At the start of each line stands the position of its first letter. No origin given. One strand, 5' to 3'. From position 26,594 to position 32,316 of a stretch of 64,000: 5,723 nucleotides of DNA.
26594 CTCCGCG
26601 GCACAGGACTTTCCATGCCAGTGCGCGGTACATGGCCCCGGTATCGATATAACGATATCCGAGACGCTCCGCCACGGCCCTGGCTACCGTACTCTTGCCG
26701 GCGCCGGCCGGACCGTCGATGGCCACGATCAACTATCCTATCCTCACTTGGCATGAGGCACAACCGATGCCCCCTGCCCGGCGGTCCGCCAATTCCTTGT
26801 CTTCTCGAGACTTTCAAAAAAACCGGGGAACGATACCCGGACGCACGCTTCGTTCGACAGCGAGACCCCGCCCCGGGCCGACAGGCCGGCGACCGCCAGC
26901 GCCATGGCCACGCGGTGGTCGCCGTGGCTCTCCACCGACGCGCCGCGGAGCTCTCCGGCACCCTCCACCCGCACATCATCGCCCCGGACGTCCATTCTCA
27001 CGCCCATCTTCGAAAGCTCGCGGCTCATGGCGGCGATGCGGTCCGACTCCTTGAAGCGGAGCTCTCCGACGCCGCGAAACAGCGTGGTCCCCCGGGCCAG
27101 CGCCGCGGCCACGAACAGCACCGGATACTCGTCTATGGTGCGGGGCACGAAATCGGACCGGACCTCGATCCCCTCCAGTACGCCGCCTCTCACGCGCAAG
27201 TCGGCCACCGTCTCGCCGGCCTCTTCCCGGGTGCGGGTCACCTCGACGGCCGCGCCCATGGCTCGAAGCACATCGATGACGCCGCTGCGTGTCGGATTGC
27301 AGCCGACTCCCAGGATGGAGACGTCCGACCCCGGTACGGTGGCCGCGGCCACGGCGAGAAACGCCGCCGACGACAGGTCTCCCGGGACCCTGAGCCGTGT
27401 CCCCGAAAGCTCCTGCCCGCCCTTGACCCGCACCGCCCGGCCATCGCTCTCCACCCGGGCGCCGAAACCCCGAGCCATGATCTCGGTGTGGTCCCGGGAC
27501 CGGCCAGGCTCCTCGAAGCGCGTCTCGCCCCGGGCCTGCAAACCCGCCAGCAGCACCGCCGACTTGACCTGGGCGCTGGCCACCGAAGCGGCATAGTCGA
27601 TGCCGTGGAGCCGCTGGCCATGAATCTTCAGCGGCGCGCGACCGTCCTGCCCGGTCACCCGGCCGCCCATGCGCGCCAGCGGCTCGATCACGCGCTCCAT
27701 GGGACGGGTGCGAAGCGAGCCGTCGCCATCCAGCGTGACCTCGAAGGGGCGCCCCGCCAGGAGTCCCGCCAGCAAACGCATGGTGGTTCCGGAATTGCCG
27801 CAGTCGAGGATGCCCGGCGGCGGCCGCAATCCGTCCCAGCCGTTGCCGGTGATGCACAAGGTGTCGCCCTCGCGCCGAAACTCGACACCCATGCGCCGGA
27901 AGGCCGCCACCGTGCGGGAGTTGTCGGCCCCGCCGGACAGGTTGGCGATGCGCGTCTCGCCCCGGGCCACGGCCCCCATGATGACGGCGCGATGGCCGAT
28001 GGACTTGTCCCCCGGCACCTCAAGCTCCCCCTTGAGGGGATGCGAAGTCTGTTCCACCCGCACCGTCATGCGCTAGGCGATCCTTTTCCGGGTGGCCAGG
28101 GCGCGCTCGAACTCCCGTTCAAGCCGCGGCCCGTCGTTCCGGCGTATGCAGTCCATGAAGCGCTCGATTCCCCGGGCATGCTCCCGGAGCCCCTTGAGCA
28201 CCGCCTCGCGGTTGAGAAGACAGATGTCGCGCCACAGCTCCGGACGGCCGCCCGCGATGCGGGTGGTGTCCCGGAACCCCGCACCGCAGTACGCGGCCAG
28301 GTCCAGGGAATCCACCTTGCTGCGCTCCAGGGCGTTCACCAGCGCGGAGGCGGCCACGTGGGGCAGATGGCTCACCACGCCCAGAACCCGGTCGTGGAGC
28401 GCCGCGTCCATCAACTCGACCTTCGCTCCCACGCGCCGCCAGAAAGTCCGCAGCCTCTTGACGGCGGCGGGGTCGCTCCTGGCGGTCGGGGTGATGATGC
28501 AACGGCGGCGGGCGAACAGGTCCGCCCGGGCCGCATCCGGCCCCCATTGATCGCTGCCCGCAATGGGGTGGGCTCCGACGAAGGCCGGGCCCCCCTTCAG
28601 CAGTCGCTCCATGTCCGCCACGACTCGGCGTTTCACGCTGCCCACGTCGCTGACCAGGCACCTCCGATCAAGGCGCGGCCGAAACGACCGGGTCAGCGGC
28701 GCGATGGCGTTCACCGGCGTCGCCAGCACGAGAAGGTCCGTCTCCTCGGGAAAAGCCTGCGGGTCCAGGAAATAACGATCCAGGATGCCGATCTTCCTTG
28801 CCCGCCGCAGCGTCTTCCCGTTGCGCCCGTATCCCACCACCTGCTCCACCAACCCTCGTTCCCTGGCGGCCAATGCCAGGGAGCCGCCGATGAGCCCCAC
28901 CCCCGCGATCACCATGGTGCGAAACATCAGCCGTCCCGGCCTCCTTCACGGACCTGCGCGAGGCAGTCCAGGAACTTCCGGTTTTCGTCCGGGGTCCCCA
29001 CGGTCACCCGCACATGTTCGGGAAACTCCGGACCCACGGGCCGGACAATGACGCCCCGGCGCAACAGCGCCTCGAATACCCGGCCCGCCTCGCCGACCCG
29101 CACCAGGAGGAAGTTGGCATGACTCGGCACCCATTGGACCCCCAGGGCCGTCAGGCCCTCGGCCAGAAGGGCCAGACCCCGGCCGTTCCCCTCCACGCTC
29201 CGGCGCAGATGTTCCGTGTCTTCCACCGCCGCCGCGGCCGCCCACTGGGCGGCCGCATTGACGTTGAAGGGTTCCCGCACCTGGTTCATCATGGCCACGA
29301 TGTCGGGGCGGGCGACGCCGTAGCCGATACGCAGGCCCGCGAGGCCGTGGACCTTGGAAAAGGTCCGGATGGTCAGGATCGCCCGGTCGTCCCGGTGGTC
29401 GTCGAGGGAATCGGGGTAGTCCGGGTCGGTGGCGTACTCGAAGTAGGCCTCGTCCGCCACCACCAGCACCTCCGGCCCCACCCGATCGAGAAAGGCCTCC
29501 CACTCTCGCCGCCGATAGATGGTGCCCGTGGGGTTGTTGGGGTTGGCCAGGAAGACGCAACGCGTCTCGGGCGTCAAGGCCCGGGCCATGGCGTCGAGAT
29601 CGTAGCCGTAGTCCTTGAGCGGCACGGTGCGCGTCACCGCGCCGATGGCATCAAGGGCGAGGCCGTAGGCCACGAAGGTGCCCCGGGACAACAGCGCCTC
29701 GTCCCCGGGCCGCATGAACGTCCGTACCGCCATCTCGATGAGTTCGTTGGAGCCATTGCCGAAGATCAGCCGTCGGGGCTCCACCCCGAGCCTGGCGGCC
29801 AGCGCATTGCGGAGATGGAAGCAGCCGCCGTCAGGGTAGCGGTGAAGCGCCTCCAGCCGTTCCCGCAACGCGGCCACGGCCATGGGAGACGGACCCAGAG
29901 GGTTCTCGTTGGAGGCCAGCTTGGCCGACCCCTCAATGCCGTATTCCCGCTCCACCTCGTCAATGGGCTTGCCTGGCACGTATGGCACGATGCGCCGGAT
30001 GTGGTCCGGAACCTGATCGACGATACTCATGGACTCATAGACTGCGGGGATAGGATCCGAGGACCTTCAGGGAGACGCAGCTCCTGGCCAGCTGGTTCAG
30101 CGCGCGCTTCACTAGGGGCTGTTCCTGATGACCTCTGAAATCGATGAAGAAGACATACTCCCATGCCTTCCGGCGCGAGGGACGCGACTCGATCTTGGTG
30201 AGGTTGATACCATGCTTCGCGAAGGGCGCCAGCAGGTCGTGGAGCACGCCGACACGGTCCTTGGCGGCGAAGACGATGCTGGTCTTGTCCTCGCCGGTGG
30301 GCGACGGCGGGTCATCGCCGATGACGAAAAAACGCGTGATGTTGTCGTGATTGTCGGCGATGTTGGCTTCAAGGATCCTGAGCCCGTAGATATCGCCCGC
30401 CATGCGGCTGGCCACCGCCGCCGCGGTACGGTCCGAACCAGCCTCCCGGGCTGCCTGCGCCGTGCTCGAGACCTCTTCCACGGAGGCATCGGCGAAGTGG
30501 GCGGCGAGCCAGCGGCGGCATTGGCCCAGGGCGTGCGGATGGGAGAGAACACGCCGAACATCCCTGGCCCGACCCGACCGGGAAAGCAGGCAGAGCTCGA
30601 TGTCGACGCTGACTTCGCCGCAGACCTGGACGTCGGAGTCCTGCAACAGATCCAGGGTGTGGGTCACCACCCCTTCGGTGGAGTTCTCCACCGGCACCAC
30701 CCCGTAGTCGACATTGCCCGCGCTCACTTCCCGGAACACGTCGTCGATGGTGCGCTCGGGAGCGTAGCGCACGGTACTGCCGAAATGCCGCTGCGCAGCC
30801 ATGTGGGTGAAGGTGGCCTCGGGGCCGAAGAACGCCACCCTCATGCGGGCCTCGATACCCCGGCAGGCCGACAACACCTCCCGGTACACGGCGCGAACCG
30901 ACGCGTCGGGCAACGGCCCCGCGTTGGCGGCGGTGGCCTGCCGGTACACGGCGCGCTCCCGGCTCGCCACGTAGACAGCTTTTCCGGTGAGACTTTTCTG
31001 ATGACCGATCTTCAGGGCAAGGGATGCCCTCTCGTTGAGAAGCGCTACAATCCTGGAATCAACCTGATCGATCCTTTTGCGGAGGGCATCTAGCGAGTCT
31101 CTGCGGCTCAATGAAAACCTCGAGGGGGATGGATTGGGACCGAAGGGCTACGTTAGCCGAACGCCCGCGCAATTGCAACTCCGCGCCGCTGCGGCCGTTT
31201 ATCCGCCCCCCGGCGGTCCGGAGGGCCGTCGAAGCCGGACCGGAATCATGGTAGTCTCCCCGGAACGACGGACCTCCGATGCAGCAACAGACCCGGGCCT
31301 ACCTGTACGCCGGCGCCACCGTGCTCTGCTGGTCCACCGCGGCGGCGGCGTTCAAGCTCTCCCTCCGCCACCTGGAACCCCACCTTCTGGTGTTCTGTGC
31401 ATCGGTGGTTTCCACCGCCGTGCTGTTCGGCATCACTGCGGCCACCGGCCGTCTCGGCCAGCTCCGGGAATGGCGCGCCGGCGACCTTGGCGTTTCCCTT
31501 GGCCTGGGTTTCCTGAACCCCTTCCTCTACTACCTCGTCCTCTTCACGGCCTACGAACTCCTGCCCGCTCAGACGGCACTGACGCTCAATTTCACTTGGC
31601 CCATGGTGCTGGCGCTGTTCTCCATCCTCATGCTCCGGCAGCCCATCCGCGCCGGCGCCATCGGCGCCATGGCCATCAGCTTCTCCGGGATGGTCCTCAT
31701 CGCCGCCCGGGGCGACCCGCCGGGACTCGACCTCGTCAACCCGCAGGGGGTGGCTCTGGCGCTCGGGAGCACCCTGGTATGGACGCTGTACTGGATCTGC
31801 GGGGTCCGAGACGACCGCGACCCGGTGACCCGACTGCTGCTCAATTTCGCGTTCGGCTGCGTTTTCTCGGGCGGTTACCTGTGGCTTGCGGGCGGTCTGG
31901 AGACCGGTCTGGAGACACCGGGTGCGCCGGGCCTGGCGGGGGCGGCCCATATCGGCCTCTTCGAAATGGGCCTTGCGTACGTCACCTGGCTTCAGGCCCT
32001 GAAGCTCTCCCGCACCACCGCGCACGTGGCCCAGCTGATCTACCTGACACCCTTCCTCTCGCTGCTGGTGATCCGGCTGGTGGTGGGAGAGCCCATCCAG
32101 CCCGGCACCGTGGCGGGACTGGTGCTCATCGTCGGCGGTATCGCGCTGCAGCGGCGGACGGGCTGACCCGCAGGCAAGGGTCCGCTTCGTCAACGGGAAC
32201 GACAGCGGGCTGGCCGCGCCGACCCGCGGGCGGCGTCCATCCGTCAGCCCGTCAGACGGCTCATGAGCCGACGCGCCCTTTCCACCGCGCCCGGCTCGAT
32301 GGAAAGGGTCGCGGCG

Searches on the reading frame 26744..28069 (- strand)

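Call 71: search_protein_families(library=ncbifam, proteins=[window:26744-28069:-], max_evalue=1e-10)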
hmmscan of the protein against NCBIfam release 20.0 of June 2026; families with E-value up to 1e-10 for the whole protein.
window:26744-28069:- (441 aa): 6 families
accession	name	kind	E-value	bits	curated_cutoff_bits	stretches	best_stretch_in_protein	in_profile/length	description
NF011381.1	PRK14806.1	equivalog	4e-142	475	902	1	8-419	308-721/733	bifunctional prephenate dehydrogenase/3-phosphoshikimate 1-carboxyvinyltransferase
TIGR01356.1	aroA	equivalog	6.5e-120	400.7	287.25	1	14-423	1-411/415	3-phosphoshikimate 1-carboxyvinyltransferase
NF008816.0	PRK11860.1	equivalog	2.8e-50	171.1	943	1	13-424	16-435/662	bifunctional 3-phosphoshikimate 1-carboxyvinyltransferase/cytidylate kinase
NF006873.0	PRK09369.1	subfamily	2.2e-25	89.2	297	1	8-406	8-392/419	UDP-N-acetylglucosamine 1-carboxyvinyltransferase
TIGR01072.1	murA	equivalog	1.8e-24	86.3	392.7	1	8-405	8-391/416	UDP-N-acetylglucosamine 1-carboxyvinyltransferase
NF009470.0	PRK12830.1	equivalog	2.6e-18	66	552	1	8-411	8-395/417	UDP-N-acetylglucosamine 1-carboxyvinyltransferase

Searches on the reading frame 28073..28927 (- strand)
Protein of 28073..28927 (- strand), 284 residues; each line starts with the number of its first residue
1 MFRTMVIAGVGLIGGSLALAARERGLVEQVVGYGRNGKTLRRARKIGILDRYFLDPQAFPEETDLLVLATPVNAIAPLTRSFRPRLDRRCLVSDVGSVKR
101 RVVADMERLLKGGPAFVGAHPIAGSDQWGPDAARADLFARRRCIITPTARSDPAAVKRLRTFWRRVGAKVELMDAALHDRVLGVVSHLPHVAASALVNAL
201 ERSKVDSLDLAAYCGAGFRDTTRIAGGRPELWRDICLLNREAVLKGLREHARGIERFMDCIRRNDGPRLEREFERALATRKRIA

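Call 71: search_protein_families(library=ncbifam, proteins=[window:28073-28927:-], max_evalue=1e-10)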
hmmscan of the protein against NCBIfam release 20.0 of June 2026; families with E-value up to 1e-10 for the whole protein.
window:28073-28927:- (284 aa): 20 families
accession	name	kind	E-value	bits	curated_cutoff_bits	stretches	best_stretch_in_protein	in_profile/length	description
NF005694.0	PRK07502.1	equivalog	4.8e-80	269.1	409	1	2-283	6-288/310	prephenate/arogenate dehydrogenase family protein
NF011381.1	PRK14806.1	equivalog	1.4e-76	258.3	902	1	2-282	3-283/733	bifunctional prephenate dehydrogenase/3-phosphoshikimate 1-carboxyvinyltransferase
NF005107.0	PRK06545.1-5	equivalog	6.7e-63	212.8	414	1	3-282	3-283/367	prephenate dehydrogenase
NF005650.0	PRK07417.1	equivalog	8.8e-60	202.4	290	1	7-282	6-277/281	prephenate/arogenate dehydrogenase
NF006307.0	PRK08507.1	equivalog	9.7e-56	189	295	1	5-278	3-270/275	prephenate dehydrogenase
NF005105.0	PRK06545.1-3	equivalog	5.4e-49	166.9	524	1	3-282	3-284/367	prephenate dehydrogenase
NF005112.0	PRK06545.2-4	subfamily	4.8e-47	160.7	294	1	2-264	2-253/356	prephenate dehydrogenase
NF005104.0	PRK06545.1-1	equivalog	2.3e-44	152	713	1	1-276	1-276/366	prephenate dehydrogenase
NF005106.0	PRK06545.1-4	equivalog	1.2e-42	146.5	569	1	3-281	2-281/363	prephenate dehydrogenase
NF005111.0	PRK06545.2-3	equivalog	4.1e-42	144.5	344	1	4-266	15-270/371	prephenate dehydrogenase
NF005108.0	PRK06545.1-6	equivalog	4.1e-39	134.5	327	1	3-265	11-268/321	prephenate dehydrogenase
NF005109.0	PRK06545.2-1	equivalog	2.1e-37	129.1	397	1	3-266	2-254/361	prephenate dehydrogenase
NF005110.0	PRK06545.2-2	equivalog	1.5e-26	93.5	385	1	5-271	73-331/423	prephenate dehydrogenase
NF005113.0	PRK06545.2-5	equivalog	5e-23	81.7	497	1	165-272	183-287/378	prephenate dehydrogenase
NF006409.0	PRK08655.1-3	equivalog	3.5e-19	69.5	310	1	5-265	4-252/290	prephenate dehydrogenase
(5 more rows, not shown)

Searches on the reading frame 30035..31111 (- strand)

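Call 5: search_protein_families(library=pfam, proteins=[window:30035-31111:-])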
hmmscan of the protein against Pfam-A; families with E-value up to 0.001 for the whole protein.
window:30035-31111:- (358 aa): 3 families
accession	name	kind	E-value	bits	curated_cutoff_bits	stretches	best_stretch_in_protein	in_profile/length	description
PF00800.23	PDT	-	3.6e-64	216.4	25.2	1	92-267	1-179/181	Prephenate dehydratase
PF01817.26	CM_2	-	1.7e-19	70.2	27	1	10-87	1-79/80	Chorismate mutase type II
PF01842.31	ACT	-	5.6e-16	58.4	27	1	278-342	2-65/66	ACT domain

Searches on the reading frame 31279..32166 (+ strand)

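Call 5: search_protein_families(library=pfam, proteins=[window:31279-32166:+])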
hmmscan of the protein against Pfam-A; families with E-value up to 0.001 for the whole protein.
window:31279-32166:+ (295 aa): 1 family
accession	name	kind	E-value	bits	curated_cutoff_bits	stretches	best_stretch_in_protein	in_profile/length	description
PF00892.27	EamA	-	2.9e-29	102.5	28.2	2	7-142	3-134/135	EamA-like transporter family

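Call 7: search_protein_families(library=ncbifam, proteins=[window:31279-32166:+], max_evalue=0.00001)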
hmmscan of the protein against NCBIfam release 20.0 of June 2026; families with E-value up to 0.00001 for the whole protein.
window:31279-32166:+ (295 aa): 3 families
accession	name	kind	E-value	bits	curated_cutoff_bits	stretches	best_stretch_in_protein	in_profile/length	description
NF050091.1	ArAmAcExpYddG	equivalog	5.7e-17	62.2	300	1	5-290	4-281/285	aromatic amino acid exporter YddG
TIGR00950.1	2A78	equivalog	1.7e-13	50.6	230.2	1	66-287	42-262/264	carboxylate/amino acid/amine transporter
NF008676.0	PRK11689.1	equivalog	6.1e-06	25.6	194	0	5-287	5-283/297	aromatic amino acid DMT transporter YddG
